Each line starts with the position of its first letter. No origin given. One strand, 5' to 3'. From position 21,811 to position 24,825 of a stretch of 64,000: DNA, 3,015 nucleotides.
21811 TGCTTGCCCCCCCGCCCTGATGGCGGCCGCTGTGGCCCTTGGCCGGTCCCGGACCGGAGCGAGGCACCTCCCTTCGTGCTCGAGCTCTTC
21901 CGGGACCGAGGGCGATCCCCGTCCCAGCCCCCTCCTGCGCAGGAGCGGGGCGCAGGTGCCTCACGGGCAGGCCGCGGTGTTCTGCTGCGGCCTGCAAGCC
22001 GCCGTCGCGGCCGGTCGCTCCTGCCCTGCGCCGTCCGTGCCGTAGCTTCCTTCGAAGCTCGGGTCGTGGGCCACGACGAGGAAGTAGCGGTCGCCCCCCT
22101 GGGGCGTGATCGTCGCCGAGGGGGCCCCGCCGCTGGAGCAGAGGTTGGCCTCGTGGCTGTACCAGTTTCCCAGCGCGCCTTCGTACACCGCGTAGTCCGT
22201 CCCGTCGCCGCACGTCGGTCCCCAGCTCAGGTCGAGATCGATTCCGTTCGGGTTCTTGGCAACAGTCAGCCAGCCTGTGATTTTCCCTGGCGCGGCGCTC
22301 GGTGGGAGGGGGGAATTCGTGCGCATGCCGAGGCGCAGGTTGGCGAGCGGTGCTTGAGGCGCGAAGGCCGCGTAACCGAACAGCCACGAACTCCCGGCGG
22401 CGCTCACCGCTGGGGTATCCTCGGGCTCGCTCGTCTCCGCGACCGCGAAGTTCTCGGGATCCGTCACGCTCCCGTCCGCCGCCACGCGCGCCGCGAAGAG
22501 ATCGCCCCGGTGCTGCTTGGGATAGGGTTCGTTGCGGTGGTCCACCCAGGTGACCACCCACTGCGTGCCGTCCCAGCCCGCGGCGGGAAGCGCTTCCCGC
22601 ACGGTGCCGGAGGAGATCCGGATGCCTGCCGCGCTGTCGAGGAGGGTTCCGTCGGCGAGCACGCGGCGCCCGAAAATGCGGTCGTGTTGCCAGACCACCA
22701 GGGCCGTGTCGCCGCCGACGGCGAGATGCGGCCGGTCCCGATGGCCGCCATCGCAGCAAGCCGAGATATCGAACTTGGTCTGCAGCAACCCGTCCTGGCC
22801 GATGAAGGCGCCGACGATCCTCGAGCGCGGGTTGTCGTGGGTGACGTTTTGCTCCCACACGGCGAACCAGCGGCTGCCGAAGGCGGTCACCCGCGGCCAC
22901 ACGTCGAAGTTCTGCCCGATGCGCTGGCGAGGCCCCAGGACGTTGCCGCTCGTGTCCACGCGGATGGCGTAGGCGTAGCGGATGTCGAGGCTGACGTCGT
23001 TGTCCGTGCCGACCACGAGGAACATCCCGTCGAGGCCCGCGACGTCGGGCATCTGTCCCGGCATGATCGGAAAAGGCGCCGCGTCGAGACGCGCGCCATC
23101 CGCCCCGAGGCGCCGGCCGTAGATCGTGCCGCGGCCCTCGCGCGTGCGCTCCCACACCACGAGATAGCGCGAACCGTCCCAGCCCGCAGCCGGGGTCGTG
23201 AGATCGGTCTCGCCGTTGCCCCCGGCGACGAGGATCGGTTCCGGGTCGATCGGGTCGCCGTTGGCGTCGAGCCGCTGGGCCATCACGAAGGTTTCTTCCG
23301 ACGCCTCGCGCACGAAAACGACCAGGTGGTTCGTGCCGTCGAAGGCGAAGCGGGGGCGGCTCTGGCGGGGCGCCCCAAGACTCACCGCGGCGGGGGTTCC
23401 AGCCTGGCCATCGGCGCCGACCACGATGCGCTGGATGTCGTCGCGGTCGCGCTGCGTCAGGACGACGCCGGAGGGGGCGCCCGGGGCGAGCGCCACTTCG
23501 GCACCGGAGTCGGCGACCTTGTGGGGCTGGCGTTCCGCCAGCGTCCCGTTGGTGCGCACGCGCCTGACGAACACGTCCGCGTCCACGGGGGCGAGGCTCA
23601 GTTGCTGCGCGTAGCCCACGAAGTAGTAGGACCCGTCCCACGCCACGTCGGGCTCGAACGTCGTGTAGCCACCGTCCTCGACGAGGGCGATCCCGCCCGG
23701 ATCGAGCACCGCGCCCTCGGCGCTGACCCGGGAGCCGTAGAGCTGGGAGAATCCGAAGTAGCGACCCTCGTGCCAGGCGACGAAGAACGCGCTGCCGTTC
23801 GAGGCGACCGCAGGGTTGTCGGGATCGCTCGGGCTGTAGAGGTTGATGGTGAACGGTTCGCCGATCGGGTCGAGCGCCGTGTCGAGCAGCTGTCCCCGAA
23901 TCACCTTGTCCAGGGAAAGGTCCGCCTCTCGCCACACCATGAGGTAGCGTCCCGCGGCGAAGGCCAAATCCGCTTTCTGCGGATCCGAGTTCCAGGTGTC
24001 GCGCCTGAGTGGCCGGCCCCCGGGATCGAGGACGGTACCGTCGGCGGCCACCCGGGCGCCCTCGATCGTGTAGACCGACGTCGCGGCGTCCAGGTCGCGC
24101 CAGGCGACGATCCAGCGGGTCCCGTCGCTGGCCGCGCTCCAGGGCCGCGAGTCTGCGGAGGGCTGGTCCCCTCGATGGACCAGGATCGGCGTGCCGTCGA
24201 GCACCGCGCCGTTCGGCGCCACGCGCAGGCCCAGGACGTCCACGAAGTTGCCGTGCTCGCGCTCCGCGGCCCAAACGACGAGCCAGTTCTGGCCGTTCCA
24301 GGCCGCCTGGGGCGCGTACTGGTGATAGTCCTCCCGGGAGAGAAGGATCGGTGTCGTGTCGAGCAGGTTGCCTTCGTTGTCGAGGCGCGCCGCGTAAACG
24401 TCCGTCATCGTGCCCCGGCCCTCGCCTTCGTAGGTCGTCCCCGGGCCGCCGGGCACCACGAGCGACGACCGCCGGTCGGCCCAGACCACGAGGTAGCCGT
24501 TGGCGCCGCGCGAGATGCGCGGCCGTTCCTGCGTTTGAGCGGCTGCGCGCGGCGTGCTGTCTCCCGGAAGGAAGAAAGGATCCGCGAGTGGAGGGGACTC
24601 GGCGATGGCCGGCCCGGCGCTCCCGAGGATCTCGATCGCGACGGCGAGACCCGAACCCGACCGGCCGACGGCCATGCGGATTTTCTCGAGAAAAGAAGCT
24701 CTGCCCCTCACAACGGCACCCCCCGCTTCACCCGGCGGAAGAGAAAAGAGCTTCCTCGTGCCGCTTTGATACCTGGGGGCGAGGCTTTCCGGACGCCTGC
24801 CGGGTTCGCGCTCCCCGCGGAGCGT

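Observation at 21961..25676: Secreted cupredoxin-like protein next to a roughly 900-aa secreted protein built from about 14 '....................' repeats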

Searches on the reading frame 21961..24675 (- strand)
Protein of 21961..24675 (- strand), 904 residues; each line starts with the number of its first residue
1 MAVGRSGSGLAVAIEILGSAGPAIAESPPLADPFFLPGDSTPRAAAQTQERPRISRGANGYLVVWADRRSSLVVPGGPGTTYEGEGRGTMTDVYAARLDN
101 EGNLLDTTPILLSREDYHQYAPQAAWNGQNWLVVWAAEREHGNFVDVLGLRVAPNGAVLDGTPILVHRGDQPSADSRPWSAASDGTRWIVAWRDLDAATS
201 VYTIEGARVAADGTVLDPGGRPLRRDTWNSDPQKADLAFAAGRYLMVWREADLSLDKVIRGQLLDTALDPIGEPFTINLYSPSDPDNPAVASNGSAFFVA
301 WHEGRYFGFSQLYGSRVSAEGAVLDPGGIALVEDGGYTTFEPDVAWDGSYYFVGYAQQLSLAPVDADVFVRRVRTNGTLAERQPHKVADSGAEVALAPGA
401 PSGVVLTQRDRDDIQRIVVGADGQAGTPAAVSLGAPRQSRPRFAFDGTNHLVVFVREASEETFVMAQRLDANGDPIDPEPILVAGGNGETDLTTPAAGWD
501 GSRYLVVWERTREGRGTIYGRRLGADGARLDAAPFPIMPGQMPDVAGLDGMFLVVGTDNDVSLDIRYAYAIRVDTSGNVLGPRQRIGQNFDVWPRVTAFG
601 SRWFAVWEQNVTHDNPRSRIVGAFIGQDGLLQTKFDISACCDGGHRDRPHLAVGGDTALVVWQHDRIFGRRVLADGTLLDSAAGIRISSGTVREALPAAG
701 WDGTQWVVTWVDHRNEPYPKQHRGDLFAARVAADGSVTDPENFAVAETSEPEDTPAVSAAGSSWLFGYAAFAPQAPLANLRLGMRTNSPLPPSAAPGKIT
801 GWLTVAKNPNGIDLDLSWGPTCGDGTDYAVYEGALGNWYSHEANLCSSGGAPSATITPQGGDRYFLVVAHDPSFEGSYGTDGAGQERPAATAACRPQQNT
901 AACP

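Call 7: search_protein_families(library=pfam, proteins=[window:21961-24675:-], max_evalue=1)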
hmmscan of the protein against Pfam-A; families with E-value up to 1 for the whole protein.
window:21961-24675:- (904 aa): 1 family
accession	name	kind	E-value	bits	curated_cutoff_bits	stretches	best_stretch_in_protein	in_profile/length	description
PF12396.14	DUF3659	-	0.064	13.6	24.8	0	204-222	3-21/61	Protein of unknown function (DUF3659)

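Call 8: search_protein_families(library=ncbifam, proteins=[window:21961-24675:-], max_evalue=1)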
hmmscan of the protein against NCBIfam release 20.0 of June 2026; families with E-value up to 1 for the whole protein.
window:21961-24675:- (904 aa): 0 families
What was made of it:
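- Tried and rejected: Pfam and NCBIfam on A and B gave nothing (calls 7, 8).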

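Call 13: find_homologous_proteins(query=window:21961-24675:-)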
Query window:21961-24675:- (904 aa): 1658 proteins with E <= 0.001 among 8000 candidates; the best 120 are listed.
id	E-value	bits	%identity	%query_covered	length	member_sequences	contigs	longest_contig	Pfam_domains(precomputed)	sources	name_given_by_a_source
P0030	0.0e+0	2082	100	100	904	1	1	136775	-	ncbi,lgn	-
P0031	0.0e+0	1085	58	96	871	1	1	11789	-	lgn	-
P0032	0.0e+0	1081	57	100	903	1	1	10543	-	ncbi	-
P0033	1.8e-297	1007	56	98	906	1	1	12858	-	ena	-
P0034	1.9e-291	987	53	99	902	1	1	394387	-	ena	-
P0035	6.4e-291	986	54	98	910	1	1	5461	-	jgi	-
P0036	2.3e-288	977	55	96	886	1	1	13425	-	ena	-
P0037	3.5e-283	960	52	99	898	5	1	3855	-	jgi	-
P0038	5.7e-280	949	53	97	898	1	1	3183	-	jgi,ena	-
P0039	2.4e-278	944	51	99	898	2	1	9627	-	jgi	jgi:hypothetical protein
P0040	6.7e-273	926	51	98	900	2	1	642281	-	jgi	jgi:hypothetical protein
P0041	7.1e-271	919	52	99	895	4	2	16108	-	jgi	jgi:hypothetical protein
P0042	1.9e-228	779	53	79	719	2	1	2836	-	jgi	jgi:hypothetical protein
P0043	1.6e-218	746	46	99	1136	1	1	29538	PF19190.7,PF13004.14,PF00041.28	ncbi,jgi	jgi:hypothetical protein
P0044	3.3e-206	705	47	86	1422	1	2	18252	PF19190.7,PF11949.15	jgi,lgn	jgi:probable HAF family extracellular repeat protein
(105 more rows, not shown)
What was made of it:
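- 21961..24675 (-): Gene B: 904-aa secreted 14-blade propeller protein. More than 1,658 homologs (call 13).
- Closest known: C-terminal secretion/anchoring domains. Same: In distant B homologs these modules occupy the same position as B's four-Cys domain (call 13).
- Relatives carry BACON and dockerin modules typical of carbohydrate-active proteins (call 13).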

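Call 17: find_encoding_contigs(protein=P0034, flank=6000, max_places=2)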
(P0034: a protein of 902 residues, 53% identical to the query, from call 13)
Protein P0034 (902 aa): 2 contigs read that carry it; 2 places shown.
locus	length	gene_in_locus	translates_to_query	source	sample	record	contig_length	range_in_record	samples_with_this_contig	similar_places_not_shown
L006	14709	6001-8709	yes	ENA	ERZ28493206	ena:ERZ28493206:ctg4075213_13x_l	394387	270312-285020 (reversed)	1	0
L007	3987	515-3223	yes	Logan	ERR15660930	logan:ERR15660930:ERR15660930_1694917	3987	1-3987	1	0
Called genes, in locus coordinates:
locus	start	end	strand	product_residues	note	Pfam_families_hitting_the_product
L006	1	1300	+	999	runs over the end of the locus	PF07732:Cu-oxidase_3 (weak), PF07731:Cu-oxidase_2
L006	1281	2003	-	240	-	PF24517:CBM96 (faint)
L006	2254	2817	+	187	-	-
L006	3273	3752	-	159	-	-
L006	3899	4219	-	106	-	-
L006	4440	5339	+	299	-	-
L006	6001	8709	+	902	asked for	-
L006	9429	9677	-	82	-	PF00515:TPR_1 (faint), PF13414:TPR_11 (faint)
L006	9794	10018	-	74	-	PF07927:HicA_toxin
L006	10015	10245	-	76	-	PF15919:HicB_lk_antitox (weak)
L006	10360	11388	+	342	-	PF13565:HTH_32 (weak), PF13276:HTH_21 (weak), PF13683:rve_3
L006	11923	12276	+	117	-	-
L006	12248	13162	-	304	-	-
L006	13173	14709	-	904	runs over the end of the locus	PF01833:TIG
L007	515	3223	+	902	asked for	-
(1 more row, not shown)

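Call 18: find_encoding_contigs(protein=P0040, flank=6000, max_places=2)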
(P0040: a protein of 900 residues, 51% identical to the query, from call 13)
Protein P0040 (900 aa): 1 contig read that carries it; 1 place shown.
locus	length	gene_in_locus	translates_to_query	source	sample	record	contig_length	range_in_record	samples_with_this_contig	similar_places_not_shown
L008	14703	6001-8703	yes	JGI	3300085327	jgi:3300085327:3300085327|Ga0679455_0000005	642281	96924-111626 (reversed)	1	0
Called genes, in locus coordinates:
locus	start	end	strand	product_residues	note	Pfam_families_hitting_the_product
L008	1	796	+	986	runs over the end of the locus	PF24681:Kelch_KLHDC2_KLHL20_DRC7, PF24981:Beta-prop_ATRN-LZTR1, PF13415:Beta-prop_FBX42, PF24981:Beta-prop_ATRN-LZTR1, PF24681:Kelch_KLHDC2_KLHL20_DRC7, PF13415:Beta-prop_FBX42, PF24681:Kelch_KLHDC2_KLHL20_DRC7, PF24681:Kelch_KLHDC2_KLHL20_DRC7, +7 more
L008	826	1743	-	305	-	PF13557:Phenol_MetA_deg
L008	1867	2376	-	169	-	-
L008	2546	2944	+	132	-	PF03795:YCII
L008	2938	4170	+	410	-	PF04542:Sigma70_r2, PF08281:Sigma70_r4_2, PF20239:DUF6596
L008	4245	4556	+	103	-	-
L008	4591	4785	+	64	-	-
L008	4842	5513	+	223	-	-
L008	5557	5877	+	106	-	-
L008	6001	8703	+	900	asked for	-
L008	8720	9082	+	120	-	PF00072:Response_reg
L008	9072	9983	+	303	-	PF00582:Usp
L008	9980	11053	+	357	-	PF08240:ADH_N, PF16912:Glu_dehyd_C, PF00107:ADH_zinc_N, PF13602:ADH_zinc_N_2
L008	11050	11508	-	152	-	PF02082:Rrf2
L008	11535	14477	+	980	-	PF00069:Pkinase, PF01636:APH (faint), PF07714:PK_Tyr_Ser-Thr, PF03109:ABC1 (faint), PF14531:Kinase-like (weak), PF03781:FGE-sulfatase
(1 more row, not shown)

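Call 19: find_encoding_contigs(protein=P0032, flank=6000, max_places=2)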
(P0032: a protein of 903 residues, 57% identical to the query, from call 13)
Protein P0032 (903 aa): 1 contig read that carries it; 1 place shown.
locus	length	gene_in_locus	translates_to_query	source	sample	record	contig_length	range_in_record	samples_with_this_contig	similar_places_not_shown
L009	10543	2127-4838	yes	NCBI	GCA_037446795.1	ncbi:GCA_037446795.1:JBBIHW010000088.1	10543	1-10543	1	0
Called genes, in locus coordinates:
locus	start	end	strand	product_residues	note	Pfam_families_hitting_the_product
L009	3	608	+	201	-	?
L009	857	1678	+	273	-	PF00027:cNMP_binding, PF13545:HTH_Crp_2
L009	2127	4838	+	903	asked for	-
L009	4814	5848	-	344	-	PF01137:RTC, PF05189:RTC_insert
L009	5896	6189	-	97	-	-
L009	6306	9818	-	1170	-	PF01074:Glyco_hydro_38N, PF07748:Glyco_hydro_38C (weak), PF17677:Glyco_hydro38C2 (weak)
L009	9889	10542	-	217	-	?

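Call 38: predict_structure(alignment_id=A2)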
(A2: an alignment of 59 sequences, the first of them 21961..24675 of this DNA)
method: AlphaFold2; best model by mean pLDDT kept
length: 904 residues; sequences in the alignment: 59
mean_pLDDT: 88.8   pTM: 0.84
mean pLDDT of the five models: 88.8, 88.2, 87.9, 87.4, 86.2
residues with pLDDT >= 90: 660; 70-90: 127; 50-70: 61; < 50: 56
segments of 3 or more residues with pLDDT < 50: 1-15, 17-19, 792-797, 873-887, 890-904
pLDDT, mean of each block of 10 residues (from residue 1): 40 48 78 91 93 97 97 77 86 97 94 92 98 93 85 97 95 89 98 95 98 97 96 97 98 96 98 96 96 98 94 98 97 93 98 94 86 98 96 95 96 95 97 96 97 96 97 92 86 96 98 95 98 97 98 98 95 98 96 97 96 78 97 90 78 97 95 97 93 94 97 82 91 96 94 96 95 91 88 50 83 84 63 62 66 80 69 49 47 43 37
secondary structure, 60 per line:
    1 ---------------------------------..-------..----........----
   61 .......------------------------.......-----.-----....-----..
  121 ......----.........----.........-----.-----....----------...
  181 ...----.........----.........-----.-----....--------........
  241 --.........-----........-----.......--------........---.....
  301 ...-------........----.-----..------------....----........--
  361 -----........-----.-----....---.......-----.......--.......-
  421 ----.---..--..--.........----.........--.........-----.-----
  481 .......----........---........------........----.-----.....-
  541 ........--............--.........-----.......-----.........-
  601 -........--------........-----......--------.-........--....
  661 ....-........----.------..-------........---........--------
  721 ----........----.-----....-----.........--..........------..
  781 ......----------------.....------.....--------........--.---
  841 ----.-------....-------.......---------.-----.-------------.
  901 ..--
elements in order (helices of 4 or more, strands of 3 or more residues): E49-56 E61-67 E92-98 E110-113 E119-126 E131-139 E144-152 E164-167 E178-183 E188-196 E201-209 E221-224 E233-240 E243-251 E257-264 E270-276 E285-292 E296-303 E311-318 E343-346 E351-358 E366-373 E385-388 E392-398 E404-410 E413-419 E437-445 E450-458 E461-469 E481-487 E492-499 E503-510 E517-524 E535-539 E541-548 E551-562 E565-573 E579-585 E591-599 E602-609 E618-625 E631-636 E647-654 E657-664 E666-673 E694-701 E705-712 E725-732 E743-746 E752-760 E763-772 E779-786 E803-807 E814-818 E827-834 E853-856 E864-870
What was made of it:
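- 21961..24675 (-): AF2 pLDDT 88.8, pTM 0.84 (call 38).
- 22300..24567 (-): 14 repeats of about 47-70 aa (residues 37-792), consensus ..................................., forming a tandem beta-propeller core. All-beta model with four strands per repeat (call 38).
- A confident all-beta model (call 38).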

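Call 40: fold_search(model_id=the predicted structure, library=pdb)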
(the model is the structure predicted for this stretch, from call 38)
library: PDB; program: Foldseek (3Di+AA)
matches with E <= 10: 1354; with E <= 0.001: 664
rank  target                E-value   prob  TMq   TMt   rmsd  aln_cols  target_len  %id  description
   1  8em4_A                9.6e-13  1.00  0.16  0.05  30.0       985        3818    9  Cryo-EM structure of LRP2 at pH 7.5 (released 2023-02-08)
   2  8s9p_B                3.3e-12  1.00  0.15  0.15  29.3       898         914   12  1:1:1 agrin/LRP4/MuSK complex (released 2023-05-17)
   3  6qk7_B                8.4e-12  1.00  0.42  0.48  10.1       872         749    8  Elongator catalytic subcomplex Elp123 lobe (released 2019-07-17)
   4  8asv_B                2.0e-11  1.00  0.41  0.46  10.9       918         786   10  Cryo-EM structure of yeast Elongator complex (released 2022-12-07)
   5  6p2k_B                2.2e-11  1.00  0.46  0.52   9.4       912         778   11  Crystal structure of AFV00434, an ancestral GH74 enzyme (released 2019-07-31)
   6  8bbe_E                2.4e-11  1.00  0.23  0.19  21.4       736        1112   11  Structure of the IFT-A complex; IFT-A2 module (released 2022-12-21)
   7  6p2k_A                4.8e-11  1.00  0.46  0.52   9.5       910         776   11  Crystal structure of AFV00434, an ancestral GH74 enzyme (released 2019-07-31)
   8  5gje_A                1.9e-10  1.00  0.20  0.28  24.0       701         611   13  Three-dimensional reconstruction of human LRP6 ectodomain complexed with Dkk1 (released 2017-01-18)
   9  4dg6_A                1.9e-10  1.00  0.20  0.28  24.0       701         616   13  Crystal structure of domains 1 and 2 of LRP6 (released 2012-06-13)
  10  9bhx                  2.6e-10  1.00  0.17  0.15  36.5      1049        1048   10  Structure of the extracellular domain of Protein Sevenless (released 2025-01-22)
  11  2cn3_A                4.5e-10  1.00  0.44  0.51   9.0       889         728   11  Crystal Structures of Clostridium thermocellum Xyloglucanase (released 2006-05-22)
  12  9e5c_5c               4.8e-10  1.00  0.40  0.40  10.5       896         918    9  Cryo-EM structure of 96 nm repeat of microtubule doublet from T. brucei flagellum (released 2025-03-12)
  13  9cpc_1S               5.5e-10  1.00  0.40  0.54   9.8       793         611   10  Atomic model of porcine brain ventricles cilia doublet microtubule (48-nm periodicity) (released 2024-10-23)
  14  8f5o_B                6.6e-10  1.00  0.27  0.22  19.3       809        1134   10  Structure of Leishmania tarentolae IFT-A (state 1) (released 2022-12-21)
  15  8ptx_A                6.6e-10  1.00  0.25  0.19  22.1       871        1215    9  Cryo-EM structure of human Elp123 in complex with tRNA, acetyl-CoA, 5'-deoxyadenosine and methionine (released 2024-04-17)
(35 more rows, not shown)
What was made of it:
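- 22300..24567 (-): Best global PDB matches are the 7+7 propellers GH74 6p2k/2cn3 and Elp2 6qk7_B (call 40).
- On Tandem seven-bladed beta-propeller: Best global matches are GH74 6p2k/2cn3 and Elp2 6qk7_B, TMq 0.42-0.46 (call 40).
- Closest known: GH74 xyloglucanases and Elp2. Same: The overall two-propeller architecture, with 14 four-stranded blades, gives the best global structural matches (call 40).
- Best global matches are 7+7 propellers (call 40). GH74 enzymes give the highest TM-scores: 6p2k at 0.46/0.52 and 2cn3 at 0.44/0.51 (call 40). The non-enzymatic Elp2 and WD40 double propellers match about as well (call 40).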

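Call 76: search_solved_structures(query=A2, max_evalue=1)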
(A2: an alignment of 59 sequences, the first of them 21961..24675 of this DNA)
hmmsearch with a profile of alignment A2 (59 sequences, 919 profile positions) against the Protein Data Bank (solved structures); distinct sequences matched with E-value up to 1: 1.
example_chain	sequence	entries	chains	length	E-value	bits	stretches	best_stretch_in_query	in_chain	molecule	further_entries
6htn_A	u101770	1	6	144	0.42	11.6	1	284-349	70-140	Fucose-binding lectin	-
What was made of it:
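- Closest known: GH74 xyloglucanases and Elp2. Different: No sequence-level relationship (calls 7, 76).
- There is no sequence similarity to GH74 or to any PDB chain (calls 7, 76).
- Tried and rejected: A PDB sequence search with the B family profile gave nothing meaningful (call 76).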

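Call 84: find_encoding_contigs(protein=P0033, flank=6000, max_places=1)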
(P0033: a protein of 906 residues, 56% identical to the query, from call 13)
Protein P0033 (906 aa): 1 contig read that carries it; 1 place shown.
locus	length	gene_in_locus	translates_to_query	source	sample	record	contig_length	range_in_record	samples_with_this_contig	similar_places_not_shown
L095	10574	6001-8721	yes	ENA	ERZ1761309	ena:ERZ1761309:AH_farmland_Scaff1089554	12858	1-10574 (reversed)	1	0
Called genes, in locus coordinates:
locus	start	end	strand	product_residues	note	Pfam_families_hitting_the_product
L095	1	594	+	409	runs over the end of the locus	PF12704:MacB_PCD, PF02687:FtsX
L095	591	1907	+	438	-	PF00072:Response_reg, PF00158:Sigma54_activat, PF14532:Sigma54_activ_2, PF07728:AAA_5 (faint), PF25601:AAA_lid_14, PF02954:HTH_8, PF13556:HTH_30 (faint)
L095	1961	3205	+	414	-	PF02518:HATPase_c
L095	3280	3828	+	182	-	PF05685:Uma2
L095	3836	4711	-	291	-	PF11209:LmeA (faint)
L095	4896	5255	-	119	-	-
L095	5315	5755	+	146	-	PF03724:META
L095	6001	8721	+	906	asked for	-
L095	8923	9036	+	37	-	-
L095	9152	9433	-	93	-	-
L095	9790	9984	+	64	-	-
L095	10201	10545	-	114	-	PF00589:Phage_integrase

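Call 85: find_encoding_contigs(protein=P0041, flank=6000, max_places=1)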
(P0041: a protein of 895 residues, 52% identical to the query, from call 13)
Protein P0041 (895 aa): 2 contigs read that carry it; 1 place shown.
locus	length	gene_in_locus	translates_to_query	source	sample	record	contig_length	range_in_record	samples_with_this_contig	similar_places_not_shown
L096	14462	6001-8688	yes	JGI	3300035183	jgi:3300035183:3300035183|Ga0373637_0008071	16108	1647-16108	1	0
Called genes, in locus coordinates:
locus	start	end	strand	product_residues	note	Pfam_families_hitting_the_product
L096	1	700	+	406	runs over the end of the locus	-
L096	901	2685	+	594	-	PF00115:COX1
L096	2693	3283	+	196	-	PF00510:COX3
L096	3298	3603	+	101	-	PF03626:COX4_pro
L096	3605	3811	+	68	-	-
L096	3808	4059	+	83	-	-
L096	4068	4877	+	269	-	PF00116:COX2 (weak)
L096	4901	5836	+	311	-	PF21088:MS_channel_1st, PF00924:MS_channel_2nd, PF21082:MS_channel_3rd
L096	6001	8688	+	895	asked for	-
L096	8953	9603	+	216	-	PF06057:VirJ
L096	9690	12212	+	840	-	PF03706:LPG_synthase_TM, PF09924:LPG_synthase_C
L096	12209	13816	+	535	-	PF00561:Abhydrolase_1 (faint), PF12146:Hydrolase_4 (faint), PF06057:VirJ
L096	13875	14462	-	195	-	?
